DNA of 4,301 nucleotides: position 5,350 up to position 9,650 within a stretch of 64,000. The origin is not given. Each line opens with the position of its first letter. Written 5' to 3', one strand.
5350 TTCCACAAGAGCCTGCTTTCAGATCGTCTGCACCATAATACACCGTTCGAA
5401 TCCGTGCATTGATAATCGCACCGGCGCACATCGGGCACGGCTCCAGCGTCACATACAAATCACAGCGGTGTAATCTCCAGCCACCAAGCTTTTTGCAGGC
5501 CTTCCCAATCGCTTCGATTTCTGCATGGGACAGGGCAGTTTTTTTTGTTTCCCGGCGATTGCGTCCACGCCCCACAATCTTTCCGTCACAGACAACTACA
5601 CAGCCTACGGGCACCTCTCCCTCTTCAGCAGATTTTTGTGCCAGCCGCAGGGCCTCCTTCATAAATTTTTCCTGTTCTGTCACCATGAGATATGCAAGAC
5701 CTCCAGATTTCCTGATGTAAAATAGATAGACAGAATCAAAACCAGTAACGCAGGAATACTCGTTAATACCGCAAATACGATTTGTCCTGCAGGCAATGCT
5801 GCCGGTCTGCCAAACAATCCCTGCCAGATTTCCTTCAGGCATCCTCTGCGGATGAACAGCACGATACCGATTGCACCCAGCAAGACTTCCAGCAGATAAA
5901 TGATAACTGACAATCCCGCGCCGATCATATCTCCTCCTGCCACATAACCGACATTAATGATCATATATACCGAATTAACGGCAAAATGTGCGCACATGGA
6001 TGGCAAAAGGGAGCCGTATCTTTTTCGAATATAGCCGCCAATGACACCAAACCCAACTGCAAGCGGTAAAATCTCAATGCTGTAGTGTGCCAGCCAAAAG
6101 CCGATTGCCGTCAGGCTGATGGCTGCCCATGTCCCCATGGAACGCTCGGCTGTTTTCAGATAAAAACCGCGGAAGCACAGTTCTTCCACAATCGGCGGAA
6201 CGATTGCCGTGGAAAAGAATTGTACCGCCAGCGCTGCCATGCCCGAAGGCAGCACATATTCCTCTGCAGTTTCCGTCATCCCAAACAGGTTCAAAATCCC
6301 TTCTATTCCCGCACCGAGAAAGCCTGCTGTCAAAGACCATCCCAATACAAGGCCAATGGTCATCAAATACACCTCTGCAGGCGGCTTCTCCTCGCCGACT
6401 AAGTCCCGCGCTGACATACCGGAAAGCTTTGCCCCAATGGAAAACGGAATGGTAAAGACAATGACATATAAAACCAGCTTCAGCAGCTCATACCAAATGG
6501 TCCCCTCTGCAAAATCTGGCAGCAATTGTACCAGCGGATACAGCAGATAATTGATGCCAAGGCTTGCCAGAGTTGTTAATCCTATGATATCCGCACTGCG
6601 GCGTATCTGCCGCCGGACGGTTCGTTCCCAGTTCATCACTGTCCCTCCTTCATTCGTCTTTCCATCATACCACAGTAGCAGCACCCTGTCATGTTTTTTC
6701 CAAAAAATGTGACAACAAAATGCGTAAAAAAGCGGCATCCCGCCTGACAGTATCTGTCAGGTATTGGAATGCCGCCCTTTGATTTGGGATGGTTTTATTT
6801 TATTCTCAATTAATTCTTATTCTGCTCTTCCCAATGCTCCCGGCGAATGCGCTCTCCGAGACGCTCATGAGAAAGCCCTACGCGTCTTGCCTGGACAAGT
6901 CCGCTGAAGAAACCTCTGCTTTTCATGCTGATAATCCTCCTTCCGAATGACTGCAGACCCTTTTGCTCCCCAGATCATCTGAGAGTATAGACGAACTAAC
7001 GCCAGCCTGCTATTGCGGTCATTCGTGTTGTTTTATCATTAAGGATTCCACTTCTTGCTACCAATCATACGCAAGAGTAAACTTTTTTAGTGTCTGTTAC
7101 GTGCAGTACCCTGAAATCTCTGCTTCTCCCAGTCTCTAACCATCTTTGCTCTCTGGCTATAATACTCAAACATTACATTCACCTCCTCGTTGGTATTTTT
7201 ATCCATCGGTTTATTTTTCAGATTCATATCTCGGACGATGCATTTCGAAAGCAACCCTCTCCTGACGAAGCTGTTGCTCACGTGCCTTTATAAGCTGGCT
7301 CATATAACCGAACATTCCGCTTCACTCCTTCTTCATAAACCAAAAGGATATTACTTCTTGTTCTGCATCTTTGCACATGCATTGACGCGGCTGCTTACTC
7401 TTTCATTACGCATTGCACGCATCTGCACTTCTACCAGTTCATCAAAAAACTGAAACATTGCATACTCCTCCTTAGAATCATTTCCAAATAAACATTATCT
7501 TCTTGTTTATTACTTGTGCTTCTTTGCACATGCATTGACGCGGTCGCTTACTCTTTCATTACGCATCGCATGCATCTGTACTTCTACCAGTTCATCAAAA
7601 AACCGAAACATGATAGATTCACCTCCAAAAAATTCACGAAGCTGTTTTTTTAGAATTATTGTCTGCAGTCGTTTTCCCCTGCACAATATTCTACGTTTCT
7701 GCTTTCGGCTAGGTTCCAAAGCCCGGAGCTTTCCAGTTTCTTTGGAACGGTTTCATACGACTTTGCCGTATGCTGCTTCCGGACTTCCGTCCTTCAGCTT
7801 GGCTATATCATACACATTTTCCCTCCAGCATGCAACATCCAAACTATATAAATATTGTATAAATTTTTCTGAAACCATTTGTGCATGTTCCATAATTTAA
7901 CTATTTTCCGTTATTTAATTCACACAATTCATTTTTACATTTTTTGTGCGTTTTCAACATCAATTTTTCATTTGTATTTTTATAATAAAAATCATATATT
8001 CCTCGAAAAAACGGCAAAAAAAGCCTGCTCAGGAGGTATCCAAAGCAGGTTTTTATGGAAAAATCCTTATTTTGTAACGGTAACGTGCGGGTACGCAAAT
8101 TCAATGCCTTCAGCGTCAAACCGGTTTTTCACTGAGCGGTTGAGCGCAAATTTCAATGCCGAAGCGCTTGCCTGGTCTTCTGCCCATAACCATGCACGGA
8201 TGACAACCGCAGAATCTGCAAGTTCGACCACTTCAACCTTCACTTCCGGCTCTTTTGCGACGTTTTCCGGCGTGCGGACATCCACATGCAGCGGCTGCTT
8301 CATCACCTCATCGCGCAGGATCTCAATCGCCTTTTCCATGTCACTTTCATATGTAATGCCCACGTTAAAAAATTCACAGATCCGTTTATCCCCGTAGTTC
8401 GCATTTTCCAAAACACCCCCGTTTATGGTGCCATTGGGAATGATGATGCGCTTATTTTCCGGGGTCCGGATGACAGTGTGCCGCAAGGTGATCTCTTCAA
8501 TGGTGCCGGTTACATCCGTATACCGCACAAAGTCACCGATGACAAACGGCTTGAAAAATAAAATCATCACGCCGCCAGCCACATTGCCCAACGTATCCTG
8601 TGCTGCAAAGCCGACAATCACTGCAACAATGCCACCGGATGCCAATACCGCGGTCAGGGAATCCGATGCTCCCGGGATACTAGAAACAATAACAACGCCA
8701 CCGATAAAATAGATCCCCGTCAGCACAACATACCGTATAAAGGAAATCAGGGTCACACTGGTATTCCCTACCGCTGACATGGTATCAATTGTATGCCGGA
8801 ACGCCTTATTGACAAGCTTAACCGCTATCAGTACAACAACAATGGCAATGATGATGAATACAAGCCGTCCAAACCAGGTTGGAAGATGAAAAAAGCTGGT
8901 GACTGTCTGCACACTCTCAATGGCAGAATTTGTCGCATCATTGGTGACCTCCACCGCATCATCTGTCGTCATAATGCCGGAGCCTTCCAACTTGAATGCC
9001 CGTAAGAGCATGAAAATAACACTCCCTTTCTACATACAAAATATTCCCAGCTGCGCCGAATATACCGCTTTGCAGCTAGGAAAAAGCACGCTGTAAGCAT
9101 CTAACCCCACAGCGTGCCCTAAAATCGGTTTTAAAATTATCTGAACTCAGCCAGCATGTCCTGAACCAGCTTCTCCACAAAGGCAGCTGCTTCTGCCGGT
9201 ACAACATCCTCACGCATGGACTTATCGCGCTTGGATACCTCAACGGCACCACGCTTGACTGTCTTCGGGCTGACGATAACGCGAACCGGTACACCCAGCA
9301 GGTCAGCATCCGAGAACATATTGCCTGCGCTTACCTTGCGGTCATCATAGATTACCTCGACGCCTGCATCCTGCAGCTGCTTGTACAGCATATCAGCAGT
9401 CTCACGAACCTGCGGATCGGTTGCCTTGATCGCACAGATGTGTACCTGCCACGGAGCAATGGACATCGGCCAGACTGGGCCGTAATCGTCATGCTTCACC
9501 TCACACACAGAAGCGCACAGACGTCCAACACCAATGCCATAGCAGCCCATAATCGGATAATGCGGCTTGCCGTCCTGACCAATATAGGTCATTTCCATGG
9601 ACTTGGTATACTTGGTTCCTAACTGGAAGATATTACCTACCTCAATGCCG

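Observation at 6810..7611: Tandem array of five paralogous 28-38 aa ORFs invisible to the 60-aa ORF track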

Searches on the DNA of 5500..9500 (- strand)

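Call 3: search_rna_families(source=window, start=5500, end=9500, threshold=evalue, max_evalue=1, show_alignments=3)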
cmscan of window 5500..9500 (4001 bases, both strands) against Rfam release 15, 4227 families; matches with E-value up to 1: 0.
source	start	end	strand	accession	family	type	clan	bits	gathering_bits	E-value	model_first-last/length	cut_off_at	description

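Call 73: build_rna_model(alignment_id=A6, structure=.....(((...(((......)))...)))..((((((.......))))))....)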
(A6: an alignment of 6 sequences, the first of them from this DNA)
Model R1 built from alignment A6 (6 sequences, 54 columns); structure: as given.
model positions 54; base pairs 12; branch points 1; effective number of sequences 2.18; information 1.028 bits per position. Calibrated on 0.2 Mb of random sequence (short: E-values are rough).
structure used (alignment columns):
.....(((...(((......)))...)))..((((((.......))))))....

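Call 74: search_with_rna_model(model_id=R1, sources=[window, L003, L006, L008, L012, L015, L016, L018, L020, L023, L024, L027, L030, L033, L034, L038, L039, L021, L019, L005], max_evalue=1, make_alignment=true)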
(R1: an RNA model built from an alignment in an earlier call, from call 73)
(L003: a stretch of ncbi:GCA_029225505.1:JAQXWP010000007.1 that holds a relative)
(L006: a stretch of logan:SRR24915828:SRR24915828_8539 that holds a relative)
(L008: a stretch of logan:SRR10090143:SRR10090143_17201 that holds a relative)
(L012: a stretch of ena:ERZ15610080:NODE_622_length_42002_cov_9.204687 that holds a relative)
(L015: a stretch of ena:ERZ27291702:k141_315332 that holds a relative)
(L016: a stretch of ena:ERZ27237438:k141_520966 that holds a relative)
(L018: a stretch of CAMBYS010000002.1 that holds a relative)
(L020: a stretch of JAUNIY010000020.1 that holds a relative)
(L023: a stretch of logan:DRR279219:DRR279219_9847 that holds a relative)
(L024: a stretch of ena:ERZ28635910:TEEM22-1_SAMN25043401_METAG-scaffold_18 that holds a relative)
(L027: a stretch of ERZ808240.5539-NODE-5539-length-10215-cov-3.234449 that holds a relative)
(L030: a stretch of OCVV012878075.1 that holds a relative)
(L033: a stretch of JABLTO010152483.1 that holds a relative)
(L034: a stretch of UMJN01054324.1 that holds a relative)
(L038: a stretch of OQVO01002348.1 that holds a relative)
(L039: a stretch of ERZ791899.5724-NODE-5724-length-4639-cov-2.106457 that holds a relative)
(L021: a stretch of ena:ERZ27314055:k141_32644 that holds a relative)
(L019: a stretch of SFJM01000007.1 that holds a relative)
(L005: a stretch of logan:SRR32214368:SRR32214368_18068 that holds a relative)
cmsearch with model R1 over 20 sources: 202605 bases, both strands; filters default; matches with E-value up to 1: 25.
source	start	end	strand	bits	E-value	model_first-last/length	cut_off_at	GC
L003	2617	2670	+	88.4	1.7e-26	1-54/54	no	0.5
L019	2131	2184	+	88.4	1.7e-26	1-54/54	no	0.5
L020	2098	2151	+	87.8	2.7e-26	1-54/54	no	0.48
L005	1710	1763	+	86.5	7.4e-26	1-54/54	no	0.52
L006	2532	2585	+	83.7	6.3e-25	1-54/54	no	0.5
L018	1980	2033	+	83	1.1e-24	1-54/54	no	0.5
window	7750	7803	-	82.8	1.2e-24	1-54/54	no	0.54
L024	2256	2290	+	33.3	2.3e-08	1-54/54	no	0.49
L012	3046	3080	+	33.3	2.3e-08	1-54/54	no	0.49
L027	3483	3517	+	33.3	2.3e-08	1-54/54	no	0.49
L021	2818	2852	+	33.3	2.3e-08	1-54/54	no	0.49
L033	3614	3648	+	33.3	2.3e-08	1-54/54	no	0.49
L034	1215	1249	+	33.3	2.3e-08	1-54/54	no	0.49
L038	3480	3514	+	33.3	2.3e-08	1-54/54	no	0.49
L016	3200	3249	+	18.3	0.0021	1-54/54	no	0.46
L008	2928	2998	+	16.2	0.01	1-54/54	no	0.48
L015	412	428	+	15.4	0.018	33-49/54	no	0.47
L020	7350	7446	+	14.9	0.026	1-54/54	no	0.34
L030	3660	3709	+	14.8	0.029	1-54/54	no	0.72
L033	965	979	+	12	0.24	34-48/54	no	0.53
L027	843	857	+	12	0.24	34-48/54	no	0.53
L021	171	185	+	12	0.24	34-48/54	no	0.53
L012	398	412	+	12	0.24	34-48/54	no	0.53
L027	2188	2220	+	11.8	0.27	1-54/54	no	0.42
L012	1743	1776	+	10.6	0.7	1-54/54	no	0.44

Alignment A7: 25 matches aligned to the model, 112 columns, each read 5' to 3' on its own strand. Consensus structure (alignment columns), stored with it:
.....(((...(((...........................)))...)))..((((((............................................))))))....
